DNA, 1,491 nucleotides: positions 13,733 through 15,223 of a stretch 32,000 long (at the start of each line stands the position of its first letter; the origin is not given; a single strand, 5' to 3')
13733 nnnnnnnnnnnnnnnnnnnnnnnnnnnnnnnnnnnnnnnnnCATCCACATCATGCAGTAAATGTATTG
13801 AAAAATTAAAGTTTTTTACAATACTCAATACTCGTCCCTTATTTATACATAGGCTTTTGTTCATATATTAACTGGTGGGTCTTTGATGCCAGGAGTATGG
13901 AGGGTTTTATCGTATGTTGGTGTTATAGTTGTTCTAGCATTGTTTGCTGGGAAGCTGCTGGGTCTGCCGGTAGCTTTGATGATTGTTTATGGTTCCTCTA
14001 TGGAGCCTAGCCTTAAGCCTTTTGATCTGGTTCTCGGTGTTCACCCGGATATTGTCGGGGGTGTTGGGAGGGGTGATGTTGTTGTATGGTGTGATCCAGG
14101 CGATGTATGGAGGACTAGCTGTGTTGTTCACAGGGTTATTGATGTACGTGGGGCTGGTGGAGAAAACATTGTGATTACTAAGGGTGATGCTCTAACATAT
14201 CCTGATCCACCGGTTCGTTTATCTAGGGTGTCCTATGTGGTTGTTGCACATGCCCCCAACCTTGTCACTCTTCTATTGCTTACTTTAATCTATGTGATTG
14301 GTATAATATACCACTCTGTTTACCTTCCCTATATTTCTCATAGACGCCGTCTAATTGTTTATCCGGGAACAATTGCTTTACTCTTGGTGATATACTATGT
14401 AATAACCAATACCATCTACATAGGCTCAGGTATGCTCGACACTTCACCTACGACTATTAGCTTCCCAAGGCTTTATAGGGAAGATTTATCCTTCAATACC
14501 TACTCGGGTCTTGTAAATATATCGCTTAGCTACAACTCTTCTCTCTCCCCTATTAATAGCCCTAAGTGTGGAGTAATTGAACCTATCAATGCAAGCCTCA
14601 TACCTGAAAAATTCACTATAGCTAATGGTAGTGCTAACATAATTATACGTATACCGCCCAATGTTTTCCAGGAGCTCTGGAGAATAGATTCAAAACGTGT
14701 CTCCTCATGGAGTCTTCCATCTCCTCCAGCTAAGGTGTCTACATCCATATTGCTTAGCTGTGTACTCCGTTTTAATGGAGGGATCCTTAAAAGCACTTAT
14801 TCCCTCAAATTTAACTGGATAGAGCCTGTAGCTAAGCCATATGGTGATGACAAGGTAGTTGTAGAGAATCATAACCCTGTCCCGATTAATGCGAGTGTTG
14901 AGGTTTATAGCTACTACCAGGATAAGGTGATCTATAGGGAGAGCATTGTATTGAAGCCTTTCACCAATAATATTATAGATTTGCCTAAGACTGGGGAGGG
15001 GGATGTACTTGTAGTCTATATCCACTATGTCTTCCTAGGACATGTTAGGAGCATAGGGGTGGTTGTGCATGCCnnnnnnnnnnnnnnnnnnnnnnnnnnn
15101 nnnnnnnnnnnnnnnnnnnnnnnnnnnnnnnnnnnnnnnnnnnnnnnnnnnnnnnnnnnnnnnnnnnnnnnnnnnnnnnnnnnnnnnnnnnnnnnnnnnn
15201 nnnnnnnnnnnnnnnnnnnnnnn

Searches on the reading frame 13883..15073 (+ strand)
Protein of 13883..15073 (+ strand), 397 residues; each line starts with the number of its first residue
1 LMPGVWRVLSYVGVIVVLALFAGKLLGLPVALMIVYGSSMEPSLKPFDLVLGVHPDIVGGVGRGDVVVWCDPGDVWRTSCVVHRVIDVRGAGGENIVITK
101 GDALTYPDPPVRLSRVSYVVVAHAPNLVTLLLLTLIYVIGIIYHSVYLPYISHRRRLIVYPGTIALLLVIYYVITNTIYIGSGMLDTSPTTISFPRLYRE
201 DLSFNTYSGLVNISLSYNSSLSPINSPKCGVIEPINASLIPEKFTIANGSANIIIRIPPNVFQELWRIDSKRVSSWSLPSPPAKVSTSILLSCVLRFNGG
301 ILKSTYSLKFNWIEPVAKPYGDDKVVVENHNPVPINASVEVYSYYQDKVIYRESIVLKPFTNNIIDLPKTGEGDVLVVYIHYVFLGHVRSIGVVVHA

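Call 12: search_protein_families(library=pfam, proteins=[window:13883-15073:+], max_evalue=0.01)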
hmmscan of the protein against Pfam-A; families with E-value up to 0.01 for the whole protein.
window:13883-15073:+ (397 aa): 1 family
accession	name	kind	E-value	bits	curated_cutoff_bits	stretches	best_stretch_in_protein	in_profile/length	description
PF10502.14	Peptidase_S26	-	0.0011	19.4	22.9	1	10-106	3-94/168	Signal peptidase, peptidase S26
